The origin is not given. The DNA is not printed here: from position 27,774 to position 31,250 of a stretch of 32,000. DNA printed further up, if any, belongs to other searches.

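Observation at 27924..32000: Uncharacterised two-gene module: polyproline-tract protein followed by a 1058-aa protein with a pore-former-like hydrophobic core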

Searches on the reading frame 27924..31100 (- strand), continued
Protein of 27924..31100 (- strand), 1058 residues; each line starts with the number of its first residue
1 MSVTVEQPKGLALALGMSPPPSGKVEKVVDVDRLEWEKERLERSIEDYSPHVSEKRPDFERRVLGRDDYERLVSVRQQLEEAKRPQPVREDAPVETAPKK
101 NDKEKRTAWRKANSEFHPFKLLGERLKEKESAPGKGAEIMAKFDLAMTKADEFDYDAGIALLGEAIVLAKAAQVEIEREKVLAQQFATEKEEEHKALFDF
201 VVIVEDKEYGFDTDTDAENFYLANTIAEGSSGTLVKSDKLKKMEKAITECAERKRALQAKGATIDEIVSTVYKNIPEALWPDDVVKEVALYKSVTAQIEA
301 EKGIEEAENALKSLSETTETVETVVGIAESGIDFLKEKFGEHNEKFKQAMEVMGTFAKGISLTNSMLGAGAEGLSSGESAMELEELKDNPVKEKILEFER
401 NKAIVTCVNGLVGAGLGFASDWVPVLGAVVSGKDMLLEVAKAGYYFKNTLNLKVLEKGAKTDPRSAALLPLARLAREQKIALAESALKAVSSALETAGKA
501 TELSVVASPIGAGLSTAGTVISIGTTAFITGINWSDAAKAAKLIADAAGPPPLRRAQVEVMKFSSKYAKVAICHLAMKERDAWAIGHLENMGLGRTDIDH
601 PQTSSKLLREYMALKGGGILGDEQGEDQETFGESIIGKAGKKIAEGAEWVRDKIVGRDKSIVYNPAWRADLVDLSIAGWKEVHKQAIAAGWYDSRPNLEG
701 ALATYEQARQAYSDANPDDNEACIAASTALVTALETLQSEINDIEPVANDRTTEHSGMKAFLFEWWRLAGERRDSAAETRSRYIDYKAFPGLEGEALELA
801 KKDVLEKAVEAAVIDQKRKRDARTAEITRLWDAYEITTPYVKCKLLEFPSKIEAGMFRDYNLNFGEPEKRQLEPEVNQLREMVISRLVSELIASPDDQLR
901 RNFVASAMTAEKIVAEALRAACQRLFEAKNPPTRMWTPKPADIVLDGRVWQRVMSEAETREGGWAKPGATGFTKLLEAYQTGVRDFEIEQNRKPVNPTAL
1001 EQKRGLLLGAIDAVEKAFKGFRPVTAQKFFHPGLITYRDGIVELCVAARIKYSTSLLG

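Call 87: search_protein_families(library=pfam, proteins=[L036:9178-9660:+, L036:6320-9070:+, L036:2468-5644:+, L036:14323-14814:+, L036:5915-6166:+, L036:18193-19881:-, L037:8397-9965:+, L038:8682-9929:+, L038:7169-8608:+], max_evalue=0.01)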
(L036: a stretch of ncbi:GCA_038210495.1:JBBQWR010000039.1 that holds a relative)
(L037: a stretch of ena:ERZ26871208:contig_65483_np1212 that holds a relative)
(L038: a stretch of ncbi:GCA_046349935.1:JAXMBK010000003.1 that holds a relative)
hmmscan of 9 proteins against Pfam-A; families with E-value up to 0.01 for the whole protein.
L036:9178-9660:+ (161 aa): 1 family
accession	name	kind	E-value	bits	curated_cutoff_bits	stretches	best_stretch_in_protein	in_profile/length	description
PF05638.18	T6SS_HCP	-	2e-15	57.6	23.5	1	16-130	14-128/129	Type VI secretion system effector, Hcp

L036:6320-9070:+ (917 aa): 22 families
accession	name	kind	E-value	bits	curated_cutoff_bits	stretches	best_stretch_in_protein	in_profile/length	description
PF07724.20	AAA_2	-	4.2e-55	186.7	27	1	648-815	1-165/166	AAA domain (Cdc48 subfamily)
PF17871.7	AAA_lid_9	-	4.6e-29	100.8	22.8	1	371-470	3-100/104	AAA lid domain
PF00004.35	AAA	-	1.2e-17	65.1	21.2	2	230-343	2-110/131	ATPase family associated with various cellular activities (AAA)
PF10431.15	ClpB_D2-small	-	2.9e-13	50.1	21.9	1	821-898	1-77/81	C-terminal, D2-small domain, of ClpB protein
PF07728.20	AAA_5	-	2.7e-12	47.3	22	1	653-774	2-125/139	AAA domain (dynein-related subfamily)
PF13191.12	AAA_16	-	1.4e-11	45.6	32.6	1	207-308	2-142/167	AAA ATPase domain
PF13401.12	AAA_22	-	3e-07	31.2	27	0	225-316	4-97/130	AAA domain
PF00158.32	Sigma54_activat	-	1.6e-05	25.1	20.2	1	653-777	25-149/168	Sigma-54 interaction domain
PF13481.12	AAA_25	-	2.2e-05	24.6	27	0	209-293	17-98/195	AAA domain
PF12775.13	AAA_7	-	9.3e-05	22.5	25.8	0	653-696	36-79/181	P-loop containing dynein motor region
PF05621.17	TniB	-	0.00011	22.1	22.4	0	217-366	26-185/189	Bacterial TniB protein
PF02861.25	Clp_N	-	0.00017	22.1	20.7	1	33-75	10-52/53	Clp amino terminal domain, pathogenicity island component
PF05729.18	NACHT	-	0.00022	21.5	26.7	0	230-257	4-31/167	NACHT domain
PF20720.3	nSTAND3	-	0.0004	20.5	27.2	0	214-252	7-43/155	Novel STAND NTPase 3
PF06414.18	Zeta_toxin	-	0.0011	18.9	22.3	0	643-693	10-58/199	Zeta toxin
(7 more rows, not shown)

L036:2468-5644:+ (1059 aa): 3 families
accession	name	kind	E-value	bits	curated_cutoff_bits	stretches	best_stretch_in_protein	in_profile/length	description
PF05943.17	VipB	-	5.3e-46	157.5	27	1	76-342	13-295/301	EvpB/VC_A0108, tail sheath N-terminal domain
PF06812.17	ImpA_N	-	1.5e-23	83.6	26.9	1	726-850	1-118/119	ImpA, N-terminal, type VI secretion system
PF05591.17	T6SS_VipA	-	1.1e-10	41.9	24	1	11-69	49-113/155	Type VI secretion system, VipA, VC_A0107 or Hcp2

L036:14323-14814:+ (164 aa): 0 families

L036:5915-6166:+ (84 aa): 0 families

L036:18193-19881:- (562 aa): 0 families

L037:8397-9965:+ (523 aa): 0 families

L038:8682-9929:+ (416 aa): 0 families

L038:7169-8608:+ (480 aa): 1 family
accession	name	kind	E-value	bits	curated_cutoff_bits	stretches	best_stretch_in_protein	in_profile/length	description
PF10938.13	YfdX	-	9.2e-06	26.2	26.6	1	235-342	9-109/149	YfdX protein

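Call 95: search_protein_families(library=ncbifam, proteins=[L036:2468-5644:+, L036:6320-9070:+, L036:9178-9660:+, L036:14323-14814:+, L011:8058-8498:+, L012:2104-5478:+, L008:11541-14066:+], max_evalue=0.001)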
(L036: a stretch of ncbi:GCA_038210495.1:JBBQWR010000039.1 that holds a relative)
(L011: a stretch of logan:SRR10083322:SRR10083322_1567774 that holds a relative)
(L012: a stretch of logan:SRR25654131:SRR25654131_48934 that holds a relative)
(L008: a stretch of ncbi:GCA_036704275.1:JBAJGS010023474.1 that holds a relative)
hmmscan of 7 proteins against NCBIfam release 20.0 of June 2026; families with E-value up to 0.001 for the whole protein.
L036:2468-5644:+ (1059 aa): 4 families
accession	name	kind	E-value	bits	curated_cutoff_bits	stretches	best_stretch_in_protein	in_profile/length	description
TIGR03363.1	VI_chp_8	equivalog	2.1e-55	188.8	160.85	1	720-1049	1-353/353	type VI secretion system protein TssA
TIGR03355.1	VI_chp_2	equivalog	1.9e-44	152.4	271.5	1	76-341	63-345/473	type VI secretion system contractile sheath large subunit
TIGR03358.1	VI_chp_5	equivalog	2.6e-09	37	97.25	1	11-69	52-116/160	type VI secretion system contractile sheath small subunit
TIGR03362.1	VI_chp_7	equivalog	2.7e-07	30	230.1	1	773-901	43-175/476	type VI secretion system protein TssA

L036:6320-9070:+ (917 aa): 16 families
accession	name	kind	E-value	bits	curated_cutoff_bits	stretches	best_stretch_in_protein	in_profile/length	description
TIGR03345.1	VI_ClpV1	equivalog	0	1297.5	884.95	1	13-906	1-852/852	type VI secretion system ATPase TssH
TIGR03346.1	chaperone_ClpB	equivalog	9.2e-227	755.4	1232.1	1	18-903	6-844/853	ATP-dependent chaperone ClpB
NF008118.0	PRK10865.1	equivalog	2.5e-179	598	1417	1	18-901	11-845/857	ATP-dependent chaperone ClpB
TIGR02639.1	ClpA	equivalog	4.9e-178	593.7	993.15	2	17-479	5-457/734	ATP-dependent Clp protease ATP-binding subunit ClpA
NF033606.1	heat_AAA_ClpK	exception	3.2e-162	541.6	1900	2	180-496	257-570/949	heat shock survival AAA family ATPase ClpK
NF033607.0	disagg_AAA_ClpG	exception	2.4e-160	535.4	1900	2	169-451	225-509/932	AAA family protein disaggregase ClpG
NF008263.0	PRK11034.1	equivalog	1.6e-136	456.2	1350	2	151-429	136-410/758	ATP-dependent Clp protease ATP-binding subunit ClpA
NF009067.0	PRK12402.1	equivalog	2.1e-08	33.5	317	1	620-696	15-84/340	replication factor C small subunit 2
TIGR03499.1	FlhF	equivalog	2.1e-06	27.9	174.15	1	456-674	29-222/286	flagellar biosynthesis GTPase FlhF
NF001679.0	PRK00440.1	equivalog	1.5e-05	24.2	303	0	653-687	42-78/322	replication factor C small subunit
NF003745.1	PRK05342.1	equivalog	2.1e-05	23.6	359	0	605-674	56-133/418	ATP-dependent Clp protease ATP-binding subunit ClpX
NF009882.0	PRK13341.1-3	equivalog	9.1e-05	20.7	1197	0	194-396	19-198/734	AAA family ATPase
TIGR02928.1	TIGR02928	subfamily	0.00013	20.9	181.3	0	206-247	16-61/366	orc1/cdc6 family replication initiation protein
TIGR02397.1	dnaX_nterm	equivalog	0.00018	20.9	250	0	620-674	14-60/355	DNA polymerase III subunit gamma/tau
NF045487.1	ASRP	equivalog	0.00071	18.3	300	0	464-575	327-437/593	archaea-specific SMC-related protein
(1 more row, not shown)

L036:9178-9660:+ (161 aa): 1 family
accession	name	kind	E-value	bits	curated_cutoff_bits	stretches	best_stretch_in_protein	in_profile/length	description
TIGR03344.1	VI_effect_Hcp1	subfamily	8.2e-12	45.3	58.9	1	45-131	59-153/167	type VI secretion system tube protein TssD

L036:14323-14814:+ (164 aa): 0 families

L011:8058-8498:+ (147 aa): 1 family
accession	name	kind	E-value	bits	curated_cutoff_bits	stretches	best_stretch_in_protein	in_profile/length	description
NF033420.0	T6SS_PAAR_dom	equivalog_domain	5.5e-08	32.8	124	1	83-146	27-94/94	type VI secretion system PAAR protein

L012:2104-5478:+ (1125 aa): 2 families
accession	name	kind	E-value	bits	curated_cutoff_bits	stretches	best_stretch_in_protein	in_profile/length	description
NF043028.1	T4SS_AnkX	equivalog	0.00028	19.2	1400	0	38-111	656-728/938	Dot/Icm T4SS effector AnkN/AnkX/LegA8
NF043029.1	T4SS_AnkY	equivalog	0.00059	18.4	600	0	18-85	445-508/543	Dot/Icm T4SS effector AnkY/LegA9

L008:11541-14066:+ (842 aa): 0 families

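Call 102: list_cluster_members(proteins=[P0005, P0010, P0014, P0015, P0021, P0036, P0024, P0057, P0031, P0032])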
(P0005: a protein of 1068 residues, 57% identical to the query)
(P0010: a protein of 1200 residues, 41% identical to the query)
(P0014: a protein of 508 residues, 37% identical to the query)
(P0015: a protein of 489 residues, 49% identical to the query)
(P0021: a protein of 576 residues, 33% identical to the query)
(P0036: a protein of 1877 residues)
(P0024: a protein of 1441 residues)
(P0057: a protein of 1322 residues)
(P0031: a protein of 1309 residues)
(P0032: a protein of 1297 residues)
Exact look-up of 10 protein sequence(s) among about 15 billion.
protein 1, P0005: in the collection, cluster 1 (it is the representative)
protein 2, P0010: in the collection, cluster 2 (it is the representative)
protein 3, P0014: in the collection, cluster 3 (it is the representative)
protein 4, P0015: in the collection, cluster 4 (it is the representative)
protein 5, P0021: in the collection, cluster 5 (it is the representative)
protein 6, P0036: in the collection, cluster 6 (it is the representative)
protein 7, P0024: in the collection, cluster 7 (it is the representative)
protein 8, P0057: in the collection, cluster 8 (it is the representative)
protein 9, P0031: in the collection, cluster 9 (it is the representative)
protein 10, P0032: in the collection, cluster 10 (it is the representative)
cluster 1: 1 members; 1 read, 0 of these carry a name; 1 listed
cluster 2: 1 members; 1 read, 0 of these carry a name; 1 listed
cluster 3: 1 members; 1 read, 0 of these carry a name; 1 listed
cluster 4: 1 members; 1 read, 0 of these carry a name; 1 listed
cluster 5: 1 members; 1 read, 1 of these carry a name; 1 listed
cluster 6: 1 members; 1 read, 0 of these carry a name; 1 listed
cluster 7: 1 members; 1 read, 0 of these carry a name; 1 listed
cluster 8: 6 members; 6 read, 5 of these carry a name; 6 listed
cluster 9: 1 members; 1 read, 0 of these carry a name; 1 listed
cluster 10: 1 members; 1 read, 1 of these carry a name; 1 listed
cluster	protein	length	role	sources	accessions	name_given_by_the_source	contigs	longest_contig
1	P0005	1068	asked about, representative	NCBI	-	-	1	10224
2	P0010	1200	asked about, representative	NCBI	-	-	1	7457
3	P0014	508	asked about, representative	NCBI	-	-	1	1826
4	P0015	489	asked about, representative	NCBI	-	-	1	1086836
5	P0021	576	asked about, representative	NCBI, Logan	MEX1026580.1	MAG: hypothetical protein WD049_01035 [Candidatus Paceibacterota bacterium]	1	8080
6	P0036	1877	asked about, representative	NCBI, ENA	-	-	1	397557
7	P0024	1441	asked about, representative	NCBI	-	-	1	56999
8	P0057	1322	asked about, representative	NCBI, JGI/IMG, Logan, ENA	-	hypothetical protein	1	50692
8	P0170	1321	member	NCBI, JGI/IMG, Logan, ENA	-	hypothetical protein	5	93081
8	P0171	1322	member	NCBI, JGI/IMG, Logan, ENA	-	hypothetical protein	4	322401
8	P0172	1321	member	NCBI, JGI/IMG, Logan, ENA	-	hypothetical protein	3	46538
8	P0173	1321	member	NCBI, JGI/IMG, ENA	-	hypothetical protein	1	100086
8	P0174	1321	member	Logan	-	-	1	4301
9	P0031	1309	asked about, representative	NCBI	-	-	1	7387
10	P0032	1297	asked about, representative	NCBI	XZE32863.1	hypothetical protein SH501x_003629 [Pirellulaceae bacterium SH501]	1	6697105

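Call 104: search_protein_families(library=phrogs, proteins=[P0001, P0011, P0024, P0037], max_evalue=0.01)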
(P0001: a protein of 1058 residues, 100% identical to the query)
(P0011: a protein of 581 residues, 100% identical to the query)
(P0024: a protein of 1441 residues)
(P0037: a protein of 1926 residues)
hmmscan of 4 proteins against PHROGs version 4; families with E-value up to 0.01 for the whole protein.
P0001 (1058 aa): 0 families

P0011 (581 aa): 0 families

P0024 (1441 aa): 0 families

P0037 (1926 aa): 1 family
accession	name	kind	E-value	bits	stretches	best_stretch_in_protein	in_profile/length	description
phrog_167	-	tail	6.7e-12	45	2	853-1583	535-902/1555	tail length tape measure protein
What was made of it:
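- On Phage tail tape-measure protein: No PHROG hit for B (call 104). Only the distant relative P0037 hits PHROG 167 (call 104).
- Closest known: Phage tail tape-measure proteins. Different: Window B itself has no PHROG hit (call 104).
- The long B-like protein P0037 hits the PHROG 167 tail length tape measure family (E 6.7e-12; call 104). Window B, A and P0024 have no PHROG hit (call 104).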

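Call 106: search_dna_similar(query=P0001, collection=phages, mode=protein, max_evalue=0.001, max_rows=10)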
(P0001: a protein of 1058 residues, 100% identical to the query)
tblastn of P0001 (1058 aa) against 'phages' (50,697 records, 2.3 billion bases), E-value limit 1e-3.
No match.
